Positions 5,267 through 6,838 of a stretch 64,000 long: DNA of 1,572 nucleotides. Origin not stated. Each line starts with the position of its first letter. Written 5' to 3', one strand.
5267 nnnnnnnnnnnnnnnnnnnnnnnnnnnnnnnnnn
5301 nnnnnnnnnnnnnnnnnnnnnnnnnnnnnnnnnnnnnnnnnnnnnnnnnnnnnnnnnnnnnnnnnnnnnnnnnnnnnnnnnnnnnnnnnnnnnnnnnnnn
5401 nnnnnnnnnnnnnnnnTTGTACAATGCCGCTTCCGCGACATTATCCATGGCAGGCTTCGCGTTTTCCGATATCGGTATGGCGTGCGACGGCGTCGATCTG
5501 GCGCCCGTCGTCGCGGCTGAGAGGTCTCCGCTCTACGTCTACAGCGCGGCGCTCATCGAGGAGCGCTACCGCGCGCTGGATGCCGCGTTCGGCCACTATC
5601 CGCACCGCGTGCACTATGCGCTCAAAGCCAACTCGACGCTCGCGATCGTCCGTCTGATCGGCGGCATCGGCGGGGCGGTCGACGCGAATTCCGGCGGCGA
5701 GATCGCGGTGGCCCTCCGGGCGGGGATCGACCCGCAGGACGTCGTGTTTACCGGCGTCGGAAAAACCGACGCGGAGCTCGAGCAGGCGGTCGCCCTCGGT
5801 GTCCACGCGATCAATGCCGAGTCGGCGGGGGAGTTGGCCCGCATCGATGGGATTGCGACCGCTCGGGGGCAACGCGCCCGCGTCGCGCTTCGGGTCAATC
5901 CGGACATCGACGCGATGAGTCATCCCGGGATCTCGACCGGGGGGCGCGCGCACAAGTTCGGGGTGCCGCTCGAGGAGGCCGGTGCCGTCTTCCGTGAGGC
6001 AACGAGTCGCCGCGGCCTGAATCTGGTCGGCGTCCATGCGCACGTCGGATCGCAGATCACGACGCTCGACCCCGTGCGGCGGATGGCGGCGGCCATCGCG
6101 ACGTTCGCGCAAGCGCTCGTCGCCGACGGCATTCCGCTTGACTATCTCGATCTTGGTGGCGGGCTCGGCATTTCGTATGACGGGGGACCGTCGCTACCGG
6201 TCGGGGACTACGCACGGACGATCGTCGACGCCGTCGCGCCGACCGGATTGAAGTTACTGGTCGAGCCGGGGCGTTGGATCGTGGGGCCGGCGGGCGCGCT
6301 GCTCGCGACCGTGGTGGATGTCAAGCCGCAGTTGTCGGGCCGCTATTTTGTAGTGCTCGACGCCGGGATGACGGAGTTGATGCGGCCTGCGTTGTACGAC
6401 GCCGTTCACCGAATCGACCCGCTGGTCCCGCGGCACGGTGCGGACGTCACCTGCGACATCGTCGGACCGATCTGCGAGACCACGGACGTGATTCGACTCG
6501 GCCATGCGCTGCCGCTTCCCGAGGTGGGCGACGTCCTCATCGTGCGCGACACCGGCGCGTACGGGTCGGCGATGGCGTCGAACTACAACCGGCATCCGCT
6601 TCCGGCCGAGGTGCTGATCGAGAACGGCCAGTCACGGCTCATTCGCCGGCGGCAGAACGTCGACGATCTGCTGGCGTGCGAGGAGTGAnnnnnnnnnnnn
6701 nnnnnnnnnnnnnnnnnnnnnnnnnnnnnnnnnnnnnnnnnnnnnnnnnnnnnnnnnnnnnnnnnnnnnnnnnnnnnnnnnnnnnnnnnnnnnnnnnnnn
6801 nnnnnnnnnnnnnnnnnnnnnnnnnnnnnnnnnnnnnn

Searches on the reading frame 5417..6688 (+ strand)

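Call 73: search_protein_families(library=pfam, proteins=[window:5417-6688:+], max_evalue=0.001)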
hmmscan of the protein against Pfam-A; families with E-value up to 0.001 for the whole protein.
window:5417-6688:+ (423 aa): 3 families
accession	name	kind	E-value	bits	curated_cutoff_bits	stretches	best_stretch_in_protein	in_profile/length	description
PF02784.22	Orn_Arg_deC_N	-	6.3e-56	189.9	23.4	1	46-289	3-246/247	Pyridoxal-dependent decarboxylase, pyridoxal binding domain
PF00278.28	Orn_DAP_Arg_deC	-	3.8e-23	82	23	1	40-380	2-95/95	Pyridoxal-dependent decarboxylase, C-terminal sheet domain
PF01168.26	Ala_racemase_N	-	0.00037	20.7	24.1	1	99-246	61-193/220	Alanine racemase, N-terminal domain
